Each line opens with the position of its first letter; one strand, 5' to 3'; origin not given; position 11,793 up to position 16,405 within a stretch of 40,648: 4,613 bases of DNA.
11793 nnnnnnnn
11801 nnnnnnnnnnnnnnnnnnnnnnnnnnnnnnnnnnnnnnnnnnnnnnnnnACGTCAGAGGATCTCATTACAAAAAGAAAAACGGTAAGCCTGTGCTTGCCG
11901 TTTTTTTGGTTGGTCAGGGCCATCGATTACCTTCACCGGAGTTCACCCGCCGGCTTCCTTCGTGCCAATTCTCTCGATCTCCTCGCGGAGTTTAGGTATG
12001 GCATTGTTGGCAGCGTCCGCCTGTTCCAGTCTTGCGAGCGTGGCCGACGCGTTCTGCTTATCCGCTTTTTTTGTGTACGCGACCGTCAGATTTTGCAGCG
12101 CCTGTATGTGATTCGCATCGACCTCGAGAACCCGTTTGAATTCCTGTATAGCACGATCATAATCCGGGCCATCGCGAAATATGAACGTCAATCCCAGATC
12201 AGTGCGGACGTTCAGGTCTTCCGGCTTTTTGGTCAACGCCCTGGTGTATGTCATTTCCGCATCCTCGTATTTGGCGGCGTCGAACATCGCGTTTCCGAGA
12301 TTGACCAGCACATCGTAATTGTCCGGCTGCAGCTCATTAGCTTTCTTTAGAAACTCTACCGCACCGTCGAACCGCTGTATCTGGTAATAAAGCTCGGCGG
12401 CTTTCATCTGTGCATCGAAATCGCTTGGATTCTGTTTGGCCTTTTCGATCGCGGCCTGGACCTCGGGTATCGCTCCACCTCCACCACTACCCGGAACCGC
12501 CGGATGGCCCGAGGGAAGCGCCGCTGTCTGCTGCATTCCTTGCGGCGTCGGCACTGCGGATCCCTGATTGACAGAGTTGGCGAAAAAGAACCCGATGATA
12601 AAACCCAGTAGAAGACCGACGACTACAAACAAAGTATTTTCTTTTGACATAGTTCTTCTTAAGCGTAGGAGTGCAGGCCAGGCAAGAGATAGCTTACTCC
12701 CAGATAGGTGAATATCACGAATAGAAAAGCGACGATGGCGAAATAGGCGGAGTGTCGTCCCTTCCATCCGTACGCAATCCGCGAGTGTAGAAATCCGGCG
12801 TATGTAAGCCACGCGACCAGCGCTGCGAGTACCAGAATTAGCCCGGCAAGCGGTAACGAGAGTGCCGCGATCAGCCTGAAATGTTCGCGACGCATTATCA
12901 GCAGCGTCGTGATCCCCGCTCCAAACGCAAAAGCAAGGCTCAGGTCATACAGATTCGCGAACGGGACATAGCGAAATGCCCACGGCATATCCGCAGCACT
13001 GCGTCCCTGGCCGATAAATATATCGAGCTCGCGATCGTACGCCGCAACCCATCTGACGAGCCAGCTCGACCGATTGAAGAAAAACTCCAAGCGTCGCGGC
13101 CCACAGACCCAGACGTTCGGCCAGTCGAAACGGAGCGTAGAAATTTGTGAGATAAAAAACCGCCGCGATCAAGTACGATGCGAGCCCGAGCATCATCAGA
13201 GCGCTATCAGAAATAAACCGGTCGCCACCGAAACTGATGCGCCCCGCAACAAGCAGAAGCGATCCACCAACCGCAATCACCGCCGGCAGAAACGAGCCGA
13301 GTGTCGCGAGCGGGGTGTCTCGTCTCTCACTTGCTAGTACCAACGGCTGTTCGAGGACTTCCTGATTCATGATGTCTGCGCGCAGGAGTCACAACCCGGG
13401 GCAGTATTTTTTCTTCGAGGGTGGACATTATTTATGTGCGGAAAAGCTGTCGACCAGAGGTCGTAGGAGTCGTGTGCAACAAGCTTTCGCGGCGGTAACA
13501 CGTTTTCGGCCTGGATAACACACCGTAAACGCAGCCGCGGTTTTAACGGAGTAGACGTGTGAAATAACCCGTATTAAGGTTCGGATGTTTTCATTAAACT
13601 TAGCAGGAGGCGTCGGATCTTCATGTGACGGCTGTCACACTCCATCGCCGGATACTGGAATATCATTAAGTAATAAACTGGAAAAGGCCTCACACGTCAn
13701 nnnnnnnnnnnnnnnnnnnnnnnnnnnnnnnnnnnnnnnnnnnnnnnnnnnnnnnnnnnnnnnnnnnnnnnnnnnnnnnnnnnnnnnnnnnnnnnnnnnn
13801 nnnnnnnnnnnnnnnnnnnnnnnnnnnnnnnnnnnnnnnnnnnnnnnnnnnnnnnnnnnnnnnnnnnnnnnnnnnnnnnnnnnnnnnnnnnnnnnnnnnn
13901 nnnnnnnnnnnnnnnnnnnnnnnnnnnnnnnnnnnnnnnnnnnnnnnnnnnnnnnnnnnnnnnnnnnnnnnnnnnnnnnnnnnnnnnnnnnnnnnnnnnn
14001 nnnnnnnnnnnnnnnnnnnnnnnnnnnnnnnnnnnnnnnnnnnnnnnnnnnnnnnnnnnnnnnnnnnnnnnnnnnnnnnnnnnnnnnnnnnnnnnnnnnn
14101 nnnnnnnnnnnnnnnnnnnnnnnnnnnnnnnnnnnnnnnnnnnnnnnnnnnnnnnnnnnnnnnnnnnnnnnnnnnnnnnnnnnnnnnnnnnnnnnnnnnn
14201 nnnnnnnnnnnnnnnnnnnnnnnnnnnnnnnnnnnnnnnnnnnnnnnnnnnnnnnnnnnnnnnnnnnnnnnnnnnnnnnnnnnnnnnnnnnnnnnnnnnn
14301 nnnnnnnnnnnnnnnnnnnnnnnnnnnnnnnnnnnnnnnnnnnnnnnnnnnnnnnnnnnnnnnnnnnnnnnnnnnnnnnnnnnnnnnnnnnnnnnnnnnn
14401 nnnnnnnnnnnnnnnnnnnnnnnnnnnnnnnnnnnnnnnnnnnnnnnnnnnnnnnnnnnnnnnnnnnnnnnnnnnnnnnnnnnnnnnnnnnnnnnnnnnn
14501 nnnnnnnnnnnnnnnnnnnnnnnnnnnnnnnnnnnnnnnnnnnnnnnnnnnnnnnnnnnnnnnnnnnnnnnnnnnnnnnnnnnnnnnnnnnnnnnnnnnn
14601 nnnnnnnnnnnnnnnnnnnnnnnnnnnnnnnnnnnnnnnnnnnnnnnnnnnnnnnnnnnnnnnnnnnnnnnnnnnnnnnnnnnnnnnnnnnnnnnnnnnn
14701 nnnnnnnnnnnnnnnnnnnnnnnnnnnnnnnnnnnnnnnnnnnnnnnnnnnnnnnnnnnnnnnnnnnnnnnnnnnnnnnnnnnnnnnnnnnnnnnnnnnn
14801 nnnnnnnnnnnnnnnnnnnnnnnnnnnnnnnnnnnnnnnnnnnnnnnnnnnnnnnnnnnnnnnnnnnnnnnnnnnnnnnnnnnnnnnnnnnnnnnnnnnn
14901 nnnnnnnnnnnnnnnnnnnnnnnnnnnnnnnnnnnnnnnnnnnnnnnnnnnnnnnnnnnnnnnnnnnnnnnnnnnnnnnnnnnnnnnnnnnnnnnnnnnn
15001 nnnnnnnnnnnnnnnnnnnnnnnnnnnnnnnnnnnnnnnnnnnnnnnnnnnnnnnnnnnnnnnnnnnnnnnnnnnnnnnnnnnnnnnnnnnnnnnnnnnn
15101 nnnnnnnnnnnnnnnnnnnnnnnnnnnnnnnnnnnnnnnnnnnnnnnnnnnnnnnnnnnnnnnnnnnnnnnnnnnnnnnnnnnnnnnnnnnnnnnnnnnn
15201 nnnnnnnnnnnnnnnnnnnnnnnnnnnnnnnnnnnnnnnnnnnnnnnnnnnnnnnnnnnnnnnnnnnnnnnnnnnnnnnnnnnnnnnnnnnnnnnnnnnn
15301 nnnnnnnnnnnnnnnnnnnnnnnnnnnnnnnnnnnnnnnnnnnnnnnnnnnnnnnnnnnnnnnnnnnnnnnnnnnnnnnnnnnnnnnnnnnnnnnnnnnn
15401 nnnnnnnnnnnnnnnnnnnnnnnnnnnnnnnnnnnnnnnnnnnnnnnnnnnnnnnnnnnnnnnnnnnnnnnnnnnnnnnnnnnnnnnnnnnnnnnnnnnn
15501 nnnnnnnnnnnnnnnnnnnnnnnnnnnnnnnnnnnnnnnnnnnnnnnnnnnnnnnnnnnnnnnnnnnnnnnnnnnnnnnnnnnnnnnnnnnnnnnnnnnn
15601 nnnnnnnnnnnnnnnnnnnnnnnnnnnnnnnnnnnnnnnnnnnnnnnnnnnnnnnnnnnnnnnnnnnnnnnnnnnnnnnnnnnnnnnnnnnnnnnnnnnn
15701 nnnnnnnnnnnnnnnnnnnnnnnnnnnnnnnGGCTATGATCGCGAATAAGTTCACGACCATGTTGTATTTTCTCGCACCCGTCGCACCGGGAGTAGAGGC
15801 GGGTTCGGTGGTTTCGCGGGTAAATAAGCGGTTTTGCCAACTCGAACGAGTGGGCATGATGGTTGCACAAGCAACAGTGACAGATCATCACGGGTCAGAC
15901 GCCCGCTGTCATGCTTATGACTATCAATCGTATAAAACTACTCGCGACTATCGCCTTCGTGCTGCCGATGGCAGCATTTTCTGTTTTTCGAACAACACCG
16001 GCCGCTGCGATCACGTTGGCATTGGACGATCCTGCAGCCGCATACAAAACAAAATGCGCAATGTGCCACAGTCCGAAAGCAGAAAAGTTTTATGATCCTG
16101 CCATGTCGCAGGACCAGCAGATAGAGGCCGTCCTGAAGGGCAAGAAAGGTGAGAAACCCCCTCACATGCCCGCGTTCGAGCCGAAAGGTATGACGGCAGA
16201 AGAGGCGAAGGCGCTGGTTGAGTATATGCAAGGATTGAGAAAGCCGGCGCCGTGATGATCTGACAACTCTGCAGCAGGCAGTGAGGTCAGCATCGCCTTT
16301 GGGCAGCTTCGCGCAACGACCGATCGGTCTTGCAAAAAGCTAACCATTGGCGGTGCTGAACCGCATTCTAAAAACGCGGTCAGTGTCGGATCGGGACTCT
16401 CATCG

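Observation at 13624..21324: Complete quinol-to-outer-membrane multihaem electron conduit (Mto/Mtr/Pio-like parts list plus poly-c7 modules) in two convergent operons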

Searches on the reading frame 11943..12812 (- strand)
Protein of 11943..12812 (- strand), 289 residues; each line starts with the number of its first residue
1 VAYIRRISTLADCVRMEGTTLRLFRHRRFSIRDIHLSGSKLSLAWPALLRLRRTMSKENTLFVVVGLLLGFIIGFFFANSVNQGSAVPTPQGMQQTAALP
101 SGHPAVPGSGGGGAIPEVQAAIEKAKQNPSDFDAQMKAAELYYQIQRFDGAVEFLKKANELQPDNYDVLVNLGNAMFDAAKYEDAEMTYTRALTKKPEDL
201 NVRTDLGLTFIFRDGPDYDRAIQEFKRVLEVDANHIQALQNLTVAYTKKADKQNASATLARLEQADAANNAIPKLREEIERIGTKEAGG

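Call 5: search_protein_families(library=pfam, proteins=[window:11943-12812:-], max_evalue=0.01)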
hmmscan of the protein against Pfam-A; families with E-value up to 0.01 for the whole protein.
window:11943-12812:- (289 aa): 20 families
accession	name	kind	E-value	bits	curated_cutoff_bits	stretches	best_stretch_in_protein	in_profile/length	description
PF13414.12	TPR_11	-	1.1e-13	51.1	26.8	1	141-177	3-39/42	TPR repeat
PF14559.12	TPR_19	-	1.4e-13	51.4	25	3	147-201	6-60/68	Tetratricopeptide repeat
PF13428.12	TPR_14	-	4.8e-10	39.5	23.5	1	133-174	2-43/44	Tetratricopeptide repeat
PF23914.1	TPR_CcmH_CycH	-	5.5e-10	39.8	42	2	126-229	44-148/158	Cytochrome c-type biogenesis protein H TPR domain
PF13431.12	TPR_17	-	6e-10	39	24.4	1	155-186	2-33/34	Tetratricopeptide repeat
PF07719.23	TPR_2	-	9.3e-10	38.3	27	1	134-165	3-34/34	Tetratricopeptide repeat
PF13432.12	TPR_16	-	3e-09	37.6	32.7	1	114-165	16-64/65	Tetratricopeptide repeat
PF13181.12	TPR_8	-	1.1e-08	34.9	25.7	1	134-165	3-34/34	Tetratricopeptide repeat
PF00515.34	TPR_1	-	1.5e-08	34.6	27.8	0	167-199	2-34/34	Tetratricopeptide repeat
PF13176.12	TPR_7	-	5e-07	29.8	27.9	0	169-199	2-34/36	Tetratricopeptide repeat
PF25064.1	ARM_TT21_5th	-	1.6e-06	28.8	27.8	1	134-198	3-67/117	TT21 fifth ARM repeats domain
PF13174.12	TPR_6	-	6.9e-06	26.8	26.3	0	133-164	1-32/33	Tetratricopeptide repeat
PF13424.12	TPR_12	-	1.1e-05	25.9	30.1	1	134-194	5-73/77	Tetratricopeptide repeat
PF14561.12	TPR_20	-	3.5e-05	24.5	25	1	115-155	5-45/90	Tetratricopeptide repeat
PF12895.13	ANAPC3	-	0.00013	22.6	27.2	1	123-190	13-80/82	Anaphase-promoting complex, cyclosome, subunit 3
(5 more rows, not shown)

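Call 6: search_protein_families(library=ncbifam, proteins=[window:11943-12812:-], max_evalue=0.01)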
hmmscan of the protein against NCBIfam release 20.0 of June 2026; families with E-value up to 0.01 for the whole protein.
window:11943-12812:- (289 aa): 28 families (the best 25 are shown)
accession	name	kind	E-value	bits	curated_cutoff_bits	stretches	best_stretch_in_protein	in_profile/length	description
NF040959.1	MamA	equivalog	2.3e-15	56.6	200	1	125-262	64-199/204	magnetosome protein MamA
TIGR02521.1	type_IV_pilW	equivalog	1.5e-13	50.9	154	1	119-270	51-203/234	type IV pilus biogenesis/stability protein PilW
TIGR02917.1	PEP_TPR_lipo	equivalog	1.3e-11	43.1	312.2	1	128-268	427-565/899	XrtA/PEP-CTERM system TPR-repeat protein PrsT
NF033762.1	social_mot_Tgl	equivalog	3.9e-11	42.8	225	1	114-264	50-198/252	social motility TPR repeat lipoprotein Tgl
NF052415.1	T3SS_chap_SctY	equivalog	1.6e-08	35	70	1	137-197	11-71/106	type III secretion apparatus assembly chaperone SctY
NF047507.1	TPR_BatC_Lepto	exception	3.6e-08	33.1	175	1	139-261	31-155/214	TPR repeat-containing protein BatC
NF033758.1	gliding_GltE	equivalog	3.9e-07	29.4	225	1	126-271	148-291/411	adventurous gliding motility TPR repeat lipoprotein GltE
NF008756.0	PRK11788.1-4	equivalog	6.3e-07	28.8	474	1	134-281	143-294/389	lipopolysaccharide assembly protein LapB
NF002725.1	PRK02603.1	equivalog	7.8e-07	29.2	143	1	180-260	49-130/173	photosystem I assembly protein Ycf3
NF033920.0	C39_PA2778_fam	equivalog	8.6e-07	28.6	150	1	124-196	182-254/255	PA2778 family cysteine peptidase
NF052400.1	M48_BAM_BepA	equivalog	1.4e-06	27.4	570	1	138-270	347-478/483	beta-barrel assembly-enhancing protease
TIGR00540.1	TPR_hemY_coli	hypoth_equivalog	4.1e-06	25.8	142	0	118-191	312-384/385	heme biosynthesis-associated TPR protein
TIGR02552.1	LcrH_SycD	equivalog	9.2e-06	25.4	104.8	1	155-281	7-131/136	SycD/LcrH family type III secretion system chaperone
NF052243.1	T4PFormProtSgmX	equivalog_domain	9.3e-06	24.2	1800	1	217-259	18-60/1065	type IV pili formation protein SgmX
NF053607.1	CHU_0125_OmpA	equivalog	1.3e-05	23.9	620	1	121-196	38-117/639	CHU_0125 family OmpA-like outer membrane integrity protein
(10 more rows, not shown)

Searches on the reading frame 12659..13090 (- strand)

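Call 5: search_protein_families(library=pfam, proteins=[window:12659-13090:-], max_evalue=0.01)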
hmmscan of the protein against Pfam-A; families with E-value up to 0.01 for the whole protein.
window:12659-13090:- (143 aa): 1 family
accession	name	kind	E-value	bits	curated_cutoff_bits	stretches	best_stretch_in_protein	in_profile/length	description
PF01578.25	Cytochrom_C_asm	-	1.4e-11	44.8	29.9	1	89-140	160-212/212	Cytochrome C assembly protein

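Call 6: search_protein_families(library=ncbifam, proteins=[window:12659-13090:-], max_evalue=0.01)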
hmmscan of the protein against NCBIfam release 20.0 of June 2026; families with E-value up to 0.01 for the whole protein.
window:12659-13090:- (143 aa): 1 family
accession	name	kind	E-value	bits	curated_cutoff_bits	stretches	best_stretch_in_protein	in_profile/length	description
TIGR03144.1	cytochr_II_ccsB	equivalog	3.1e-21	76.3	187.6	2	90-143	199-252/252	c-type cytochrome biogenesis protein CcsB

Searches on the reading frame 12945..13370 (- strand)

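Call 5: search_protein_families(library=pfam, proteins=[window:12945-13370:-], max_evalue=0.01)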
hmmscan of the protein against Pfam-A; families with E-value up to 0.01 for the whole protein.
window:12945-13370:- (141 aa): 1 family
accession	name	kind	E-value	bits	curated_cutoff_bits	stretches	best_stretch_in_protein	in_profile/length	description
PF07947.19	YhhN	-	0.00033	20.9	25.6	1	33-97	24-94/182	YhhN family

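Call 6: search_protein_families(library=ncbifam, proteins=[window:12945-13370:-], max_evalue=0.01)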
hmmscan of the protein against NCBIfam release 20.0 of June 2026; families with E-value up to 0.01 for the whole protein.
window:12945-13370:- (141 aa): 0 families

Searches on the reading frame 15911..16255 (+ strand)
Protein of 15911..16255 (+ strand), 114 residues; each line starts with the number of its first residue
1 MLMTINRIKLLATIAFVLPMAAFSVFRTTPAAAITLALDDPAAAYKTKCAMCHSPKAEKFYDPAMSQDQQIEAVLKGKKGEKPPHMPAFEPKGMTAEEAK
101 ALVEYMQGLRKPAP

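Call 5: search_protein_families(library=pfam, proteins=[window:15911-16255:+], max_evalue=0.01)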
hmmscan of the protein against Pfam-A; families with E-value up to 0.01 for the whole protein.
window:15911-16255:+ (114 aa): 2 families
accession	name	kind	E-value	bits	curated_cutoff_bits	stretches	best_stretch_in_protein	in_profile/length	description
PF13442.11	Cytochrome_CBB3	-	5.6e-11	43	27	1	38-106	3-68/68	Cytochrome C oxidase, cbb3-type, subunit III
PF00034.26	Cytochrom_C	-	6.7e-08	34.2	21.3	1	77-109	59-89/90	Cytochrome c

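Call 6: search_protein_families(library=ncbifam, proteins=[window:15911-16255:+], max_evalue=0.01)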
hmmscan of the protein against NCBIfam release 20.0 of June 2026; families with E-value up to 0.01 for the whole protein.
window:15911-16255:+ (114 aa): 1 family
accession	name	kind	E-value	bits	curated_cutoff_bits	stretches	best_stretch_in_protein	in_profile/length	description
NF050122.1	bc1_QcrC_actin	exception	0.00087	18.7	200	1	43-110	141-212/253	cytochrome bc1 complex diheme cytochrome c subunit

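Call 53: search_solved_structures(query=window:15911-16255:+, max_evalue=0.1)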
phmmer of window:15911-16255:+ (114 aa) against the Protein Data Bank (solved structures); distinct sequences matched with E-value up to 0.1: 1.
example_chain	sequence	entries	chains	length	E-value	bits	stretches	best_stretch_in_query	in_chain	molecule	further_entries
9wcx_U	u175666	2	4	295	0.026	18.1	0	60-108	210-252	Cytochrome bc1 complex cytochrome c subunit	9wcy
